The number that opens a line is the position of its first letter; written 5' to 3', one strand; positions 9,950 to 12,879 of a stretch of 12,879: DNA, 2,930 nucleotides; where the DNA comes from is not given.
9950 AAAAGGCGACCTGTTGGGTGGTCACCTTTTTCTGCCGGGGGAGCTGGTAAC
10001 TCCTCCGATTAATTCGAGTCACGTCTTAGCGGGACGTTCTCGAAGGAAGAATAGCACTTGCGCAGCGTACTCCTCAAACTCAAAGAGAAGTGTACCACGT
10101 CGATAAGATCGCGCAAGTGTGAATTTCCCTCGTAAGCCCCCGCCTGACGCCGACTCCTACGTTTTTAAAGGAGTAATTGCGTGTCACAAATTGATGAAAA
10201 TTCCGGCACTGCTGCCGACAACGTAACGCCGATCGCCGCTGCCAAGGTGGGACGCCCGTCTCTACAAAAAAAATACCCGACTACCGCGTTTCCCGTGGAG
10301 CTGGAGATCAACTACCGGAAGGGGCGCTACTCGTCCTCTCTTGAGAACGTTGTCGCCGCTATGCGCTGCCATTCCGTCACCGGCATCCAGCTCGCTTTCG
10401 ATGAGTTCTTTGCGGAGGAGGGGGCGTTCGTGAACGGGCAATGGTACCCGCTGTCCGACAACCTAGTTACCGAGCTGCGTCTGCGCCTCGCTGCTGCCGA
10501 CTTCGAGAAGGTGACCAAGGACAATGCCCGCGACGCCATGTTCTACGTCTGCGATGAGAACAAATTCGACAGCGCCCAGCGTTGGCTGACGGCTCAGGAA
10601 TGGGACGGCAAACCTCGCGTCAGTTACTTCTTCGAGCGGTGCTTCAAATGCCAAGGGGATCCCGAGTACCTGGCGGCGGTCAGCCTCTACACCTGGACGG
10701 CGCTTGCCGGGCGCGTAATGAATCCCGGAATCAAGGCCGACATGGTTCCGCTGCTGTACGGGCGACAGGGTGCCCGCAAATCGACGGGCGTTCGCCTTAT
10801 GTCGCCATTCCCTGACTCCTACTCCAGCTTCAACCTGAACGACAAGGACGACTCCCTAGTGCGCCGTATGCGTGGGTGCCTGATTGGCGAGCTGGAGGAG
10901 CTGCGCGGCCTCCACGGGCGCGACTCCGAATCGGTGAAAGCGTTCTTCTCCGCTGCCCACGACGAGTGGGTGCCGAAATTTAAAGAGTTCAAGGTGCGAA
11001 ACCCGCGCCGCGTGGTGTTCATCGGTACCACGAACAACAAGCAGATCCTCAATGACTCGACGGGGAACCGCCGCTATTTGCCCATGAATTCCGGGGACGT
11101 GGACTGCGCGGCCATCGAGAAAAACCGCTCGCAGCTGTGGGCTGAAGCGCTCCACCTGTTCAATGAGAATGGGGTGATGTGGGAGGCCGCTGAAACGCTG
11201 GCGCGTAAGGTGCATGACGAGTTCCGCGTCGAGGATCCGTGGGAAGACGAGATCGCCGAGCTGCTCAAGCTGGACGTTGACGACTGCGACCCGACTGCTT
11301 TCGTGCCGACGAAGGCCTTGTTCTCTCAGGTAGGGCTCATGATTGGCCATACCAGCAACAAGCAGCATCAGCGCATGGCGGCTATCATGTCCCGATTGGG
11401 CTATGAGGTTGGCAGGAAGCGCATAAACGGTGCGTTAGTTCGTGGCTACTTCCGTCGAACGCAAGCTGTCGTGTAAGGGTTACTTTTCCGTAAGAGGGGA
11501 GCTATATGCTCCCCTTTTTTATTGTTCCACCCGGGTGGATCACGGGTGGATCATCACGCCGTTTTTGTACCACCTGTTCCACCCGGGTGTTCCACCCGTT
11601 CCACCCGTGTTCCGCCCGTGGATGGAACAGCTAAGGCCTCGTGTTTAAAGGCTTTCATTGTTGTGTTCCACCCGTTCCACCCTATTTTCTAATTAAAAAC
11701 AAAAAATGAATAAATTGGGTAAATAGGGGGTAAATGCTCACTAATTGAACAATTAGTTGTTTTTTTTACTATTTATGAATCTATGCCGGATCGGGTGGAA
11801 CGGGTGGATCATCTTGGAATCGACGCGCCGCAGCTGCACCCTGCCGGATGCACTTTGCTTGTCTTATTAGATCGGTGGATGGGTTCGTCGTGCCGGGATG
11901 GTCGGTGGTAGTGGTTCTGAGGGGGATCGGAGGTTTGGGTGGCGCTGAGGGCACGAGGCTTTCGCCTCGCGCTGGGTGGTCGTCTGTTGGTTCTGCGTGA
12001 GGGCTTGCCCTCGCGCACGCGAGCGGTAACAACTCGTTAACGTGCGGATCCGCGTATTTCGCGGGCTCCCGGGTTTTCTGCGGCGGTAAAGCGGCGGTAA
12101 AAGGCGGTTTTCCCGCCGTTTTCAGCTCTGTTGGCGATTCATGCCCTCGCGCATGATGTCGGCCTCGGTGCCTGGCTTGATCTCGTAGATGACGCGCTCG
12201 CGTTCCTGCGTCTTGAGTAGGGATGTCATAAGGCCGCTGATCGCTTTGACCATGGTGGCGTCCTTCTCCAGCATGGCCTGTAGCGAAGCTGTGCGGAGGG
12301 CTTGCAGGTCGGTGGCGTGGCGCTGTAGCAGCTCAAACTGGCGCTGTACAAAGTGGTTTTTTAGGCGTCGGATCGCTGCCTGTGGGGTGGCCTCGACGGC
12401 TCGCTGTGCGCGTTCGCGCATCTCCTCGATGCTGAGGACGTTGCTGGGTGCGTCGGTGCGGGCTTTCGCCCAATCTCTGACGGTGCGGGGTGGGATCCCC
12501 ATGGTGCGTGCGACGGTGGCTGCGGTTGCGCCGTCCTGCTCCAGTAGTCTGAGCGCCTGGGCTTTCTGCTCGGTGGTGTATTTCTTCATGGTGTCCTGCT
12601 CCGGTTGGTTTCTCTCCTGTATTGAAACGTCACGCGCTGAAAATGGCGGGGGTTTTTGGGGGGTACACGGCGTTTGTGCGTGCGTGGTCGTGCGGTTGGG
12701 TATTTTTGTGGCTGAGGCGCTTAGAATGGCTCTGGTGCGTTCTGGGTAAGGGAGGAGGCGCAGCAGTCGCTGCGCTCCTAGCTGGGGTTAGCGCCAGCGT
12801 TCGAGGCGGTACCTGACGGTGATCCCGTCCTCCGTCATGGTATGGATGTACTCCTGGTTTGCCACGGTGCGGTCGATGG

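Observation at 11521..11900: Iteron plus AT-rich origin directly downstream of the VirE/D5 helicase gene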

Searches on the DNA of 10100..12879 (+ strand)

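Call 12: search_dna_similar(query=window:10100-12879:+, collection=plasmids, mode=near)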
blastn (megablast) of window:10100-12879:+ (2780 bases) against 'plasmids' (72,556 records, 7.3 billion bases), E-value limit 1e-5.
Records with a match: 34; places in all: 50; records where one place covers at least 80% of the query: 3.
Best place of each record, by identity: >=99% 4; 95-99% 2; 90-95% 12; 80-90% 16.
By first word of the organism name: Escherichia 18; Citrobacter 9; Enterobacter 6; Klebsiella 1.
By predicted mobility (MOB-suite, as given by PLSDB): non-mobilizable 34.
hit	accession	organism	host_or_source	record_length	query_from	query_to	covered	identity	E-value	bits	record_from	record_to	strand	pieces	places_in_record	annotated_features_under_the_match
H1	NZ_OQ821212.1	Citrobacter freundii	-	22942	1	2780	100%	99.9%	0e+0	5132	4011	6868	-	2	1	VapE domain-containing protein | transposase | hypothetical protein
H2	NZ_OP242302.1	Escherichia coli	Homo sapiens,stool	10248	88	2597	90%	94.5%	0e+0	3883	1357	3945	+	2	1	VapE domain-containing protein | transposase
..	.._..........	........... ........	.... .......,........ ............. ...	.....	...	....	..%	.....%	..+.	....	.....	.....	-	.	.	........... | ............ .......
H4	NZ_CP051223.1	Escherichia coli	swine,single cell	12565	1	1778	64%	97.5%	0e+0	3038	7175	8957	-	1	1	VapE domain-containing protein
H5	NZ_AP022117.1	Klebsiella quasipneumoniae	-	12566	1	1764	63%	97.9%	0e+0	3049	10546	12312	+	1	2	VapE domain-containing protein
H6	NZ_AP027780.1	Escherichia coli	Homo sapiens,whole organism,feces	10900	1032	2653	58%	94.7%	0e+0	2529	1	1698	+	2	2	helix-turn-helix domain-containing protein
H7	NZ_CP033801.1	Enterobacter roggenkampii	Homo sapiens,Rectal swab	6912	1723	2778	38%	91.5%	0e+0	1460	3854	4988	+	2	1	transposase | hypothetical protein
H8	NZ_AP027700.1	Escherichia coli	-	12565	1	965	35%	99.9%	0e+0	1777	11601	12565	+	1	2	none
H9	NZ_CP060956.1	Escherichia coli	Homo sapiens,urine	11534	1826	2778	34%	89.2%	0e+0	1193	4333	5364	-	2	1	helix-turn-helix domain-containing protein | hypothetical protein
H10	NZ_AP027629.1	Escherichia coli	Homo sapiens,whole organism,feces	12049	1826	2778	34%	88.2%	0e+0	1135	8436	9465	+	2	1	helix-turn-helix domain-containing protein | hypothetical protein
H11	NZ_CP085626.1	Escherichia coli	Homo sapiens,urine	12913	1723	2653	33%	88.7%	0e+0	1139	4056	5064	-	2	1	helix-turn-helix domain-containing protein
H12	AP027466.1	Escherichia coli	Homo sapiens,whole organism,feces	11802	1723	2653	33%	88.2%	0e+0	1109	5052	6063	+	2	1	hypothetical protein (x2)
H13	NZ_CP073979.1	Escherichia coli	Poultry,pure culture,Cloacal sample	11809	1723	2653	33%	88.7%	0e+0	1114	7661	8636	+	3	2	helix-turn-helix domain-containing protein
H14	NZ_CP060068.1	Escherichia coli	Homo sapiens,isolate,feces from healthy ...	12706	1771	2646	32%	88.9%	0e+0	1081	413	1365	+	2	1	helix-turn-helix domain-containing protein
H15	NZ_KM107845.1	Escherichia coli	Homo sapiens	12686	1771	2646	32%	88.6%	0e+0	1065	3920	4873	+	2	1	helix-turn-helix domain-containing protein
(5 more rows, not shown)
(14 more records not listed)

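Call 13: search_dna_similar(query=window:10100-12879:+, collection=phages, mode=near)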
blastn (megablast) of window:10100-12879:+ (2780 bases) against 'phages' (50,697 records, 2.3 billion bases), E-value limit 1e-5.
No match.

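Call 86: search_dna_similar(query=window:10181-11900:+, collection=ecoli_genomes, mode=distant, max_rows=25)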
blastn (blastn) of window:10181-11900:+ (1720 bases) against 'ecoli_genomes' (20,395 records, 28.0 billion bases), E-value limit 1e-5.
Records with a match: 14; places in all: 19; records where one place covers at least 80% of the query: 3.
Genomes with a match: 14 of 5426; with a place that covers at least 80% of the query: 3. Places per genome that has any: lowest 1, median 1, highest 2. On chromosomes: 0 places; on plasmids: 19.
Best place of each record, by identity: >=99% 2; 95-99% 3; 90-95% 2; 80-90% 7.
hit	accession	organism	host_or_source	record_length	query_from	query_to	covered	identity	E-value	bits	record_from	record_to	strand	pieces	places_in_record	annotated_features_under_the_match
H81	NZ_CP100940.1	Escherichia coli strain ET650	Hoplobatrachus rugulosus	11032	1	1698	99%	98.6%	0e+0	2955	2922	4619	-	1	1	VapE domain-containing protein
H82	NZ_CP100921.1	Escherichia coli strain ET745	sediment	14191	1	1683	98%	97.7%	0e+0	2859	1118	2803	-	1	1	VapE domain-containing protein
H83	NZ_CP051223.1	Escherichia coli strain SCZE5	swine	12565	1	1683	98%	97.6%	0e+0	2850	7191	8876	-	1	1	VapE domain-containing protein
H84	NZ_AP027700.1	Escherichia coli strain PSS-12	Homo sapiens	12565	1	884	51%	99.9%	0e+0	1590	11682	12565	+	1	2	VapE domain-containing protein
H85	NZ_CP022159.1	Escherichia coli strain ABWA45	wastewater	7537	1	687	40%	100.0%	0e+0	1240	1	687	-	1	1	virulence-associated E family protein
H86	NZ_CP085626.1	Escherichia coli strain EC71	Homo sapiens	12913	1642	1720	5%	93.7%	3e-23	121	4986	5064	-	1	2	none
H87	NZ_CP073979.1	Escherichia coli strain MB20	Poultry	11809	1642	1720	5%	92.4%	3e-22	116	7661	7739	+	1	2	none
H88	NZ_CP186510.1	Escherichia coli strain R18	Homo sapiens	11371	1642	1720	5%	85.4%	2e-13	89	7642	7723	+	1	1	none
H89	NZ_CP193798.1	Escherichia coli strain GDG24A39-1PT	pet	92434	1642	1717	4%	87.2%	4e-15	94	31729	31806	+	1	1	none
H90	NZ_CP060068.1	Escherichia coli strain G5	Homo sapiens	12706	1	67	4%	86.6%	3e-11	82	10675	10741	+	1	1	DUF927 domain-containing protein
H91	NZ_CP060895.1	Escherichia coli strain EC22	Homo sapiens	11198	1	62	4%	88.7%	3e-11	82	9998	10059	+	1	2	hypothetical protein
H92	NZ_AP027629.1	Escherichia coli strain PSJ-14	Homo sapiens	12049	1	62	4%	88.7%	3e-11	82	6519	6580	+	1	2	hypothetical protein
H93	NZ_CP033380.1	Escherichia coli strain L73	goose anus swab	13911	1642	1706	4%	83.6%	5e-8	70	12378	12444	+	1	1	hypothetical protein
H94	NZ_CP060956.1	Escherichia coli strain EC8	Homo sapiens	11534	1642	1698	3%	86.4%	2e-7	69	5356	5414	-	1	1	none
